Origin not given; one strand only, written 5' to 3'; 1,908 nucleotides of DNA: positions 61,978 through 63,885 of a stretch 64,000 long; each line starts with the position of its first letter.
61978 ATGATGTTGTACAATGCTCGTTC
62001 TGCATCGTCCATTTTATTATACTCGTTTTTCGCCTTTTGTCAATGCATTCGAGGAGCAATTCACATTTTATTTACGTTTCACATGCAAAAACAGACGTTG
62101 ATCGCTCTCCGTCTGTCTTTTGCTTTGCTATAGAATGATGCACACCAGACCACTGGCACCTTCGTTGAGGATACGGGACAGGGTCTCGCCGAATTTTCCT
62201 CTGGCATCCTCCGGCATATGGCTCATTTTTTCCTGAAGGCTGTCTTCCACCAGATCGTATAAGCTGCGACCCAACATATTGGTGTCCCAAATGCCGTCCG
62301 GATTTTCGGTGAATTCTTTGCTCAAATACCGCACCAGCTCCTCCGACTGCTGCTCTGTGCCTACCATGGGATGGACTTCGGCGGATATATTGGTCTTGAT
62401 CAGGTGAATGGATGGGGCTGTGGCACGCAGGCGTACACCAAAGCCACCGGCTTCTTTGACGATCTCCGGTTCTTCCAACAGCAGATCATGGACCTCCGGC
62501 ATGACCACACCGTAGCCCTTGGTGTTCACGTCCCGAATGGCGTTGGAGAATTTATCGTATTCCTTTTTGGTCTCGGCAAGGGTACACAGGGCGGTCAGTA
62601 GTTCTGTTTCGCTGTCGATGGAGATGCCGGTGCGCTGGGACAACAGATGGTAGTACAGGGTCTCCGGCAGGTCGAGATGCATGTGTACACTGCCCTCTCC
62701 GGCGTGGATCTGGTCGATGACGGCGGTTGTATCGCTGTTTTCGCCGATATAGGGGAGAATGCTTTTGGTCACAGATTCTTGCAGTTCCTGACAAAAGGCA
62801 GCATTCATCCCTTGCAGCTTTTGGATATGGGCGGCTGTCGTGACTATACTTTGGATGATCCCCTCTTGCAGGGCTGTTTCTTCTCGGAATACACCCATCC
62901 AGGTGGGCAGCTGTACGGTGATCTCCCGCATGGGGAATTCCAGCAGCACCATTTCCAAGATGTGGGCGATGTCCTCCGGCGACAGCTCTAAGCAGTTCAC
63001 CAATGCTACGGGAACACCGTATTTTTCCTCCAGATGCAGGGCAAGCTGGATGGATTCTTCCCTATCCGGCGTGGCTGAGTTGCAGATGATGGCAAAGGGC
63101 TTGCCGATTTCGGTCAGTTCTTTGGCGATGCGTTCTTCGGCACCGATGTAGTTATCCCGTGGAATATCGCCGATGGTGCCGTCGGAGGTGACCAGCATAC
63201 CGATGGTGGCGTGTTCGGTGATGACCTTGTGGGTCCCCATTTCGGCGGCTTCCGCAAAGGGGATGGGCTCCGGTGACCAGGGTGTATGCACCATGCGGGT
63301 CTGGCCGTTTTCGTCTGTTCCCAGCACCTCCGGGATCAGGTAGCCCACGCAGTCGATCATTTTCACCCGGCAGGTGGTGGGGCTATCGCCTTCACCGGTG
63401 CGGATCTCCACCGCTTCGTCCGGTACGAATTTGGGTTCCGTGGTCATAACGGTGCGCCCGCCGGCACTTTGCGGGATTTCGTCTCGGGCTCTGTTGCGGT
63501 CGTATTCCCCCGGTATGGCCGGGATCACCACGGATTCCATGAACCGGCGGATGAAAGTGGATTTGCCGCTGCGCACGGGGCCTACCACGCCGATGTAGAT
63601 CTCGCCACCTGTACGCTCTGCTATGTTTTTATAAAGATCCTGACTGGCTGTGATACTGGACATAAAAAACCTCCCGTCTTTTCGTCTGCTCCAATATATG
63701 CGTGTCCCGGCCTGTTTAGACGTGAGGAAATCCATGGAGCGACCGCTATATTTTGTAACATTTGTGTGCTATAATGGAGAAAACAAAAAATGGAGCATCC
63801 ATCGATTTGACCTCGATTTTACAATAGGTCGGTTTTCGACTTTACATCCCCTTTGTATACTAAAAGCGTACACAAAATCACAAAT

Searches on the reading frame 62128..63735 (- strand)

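Call 66: search_protein_families(library=pfam, proteins=[window:62128-63735:-], max_evalue=0.00001)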
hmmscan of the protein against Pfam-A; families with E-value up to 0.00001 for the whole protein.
window:62128-63735:- (535 aa): 3 families
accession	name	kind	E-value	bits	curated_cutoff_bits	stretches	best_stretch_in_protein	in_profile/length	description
PF09547.16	SpoIVA_ATPase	-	1.3e-103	345.9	26.6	1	31-268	3-237/237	Stage IV sporulation protein A, ATPase domain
PF20438.3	SpoIVA_middle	-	4.9e-50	170.5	25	1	270-459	2-179/179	Stage IV sporulation protein A, middle domain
PF20439.3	SpoIVA_C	-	2e-30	105.2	25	1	460-535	1-76/76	Sporulation stage IV protein A, C-terminal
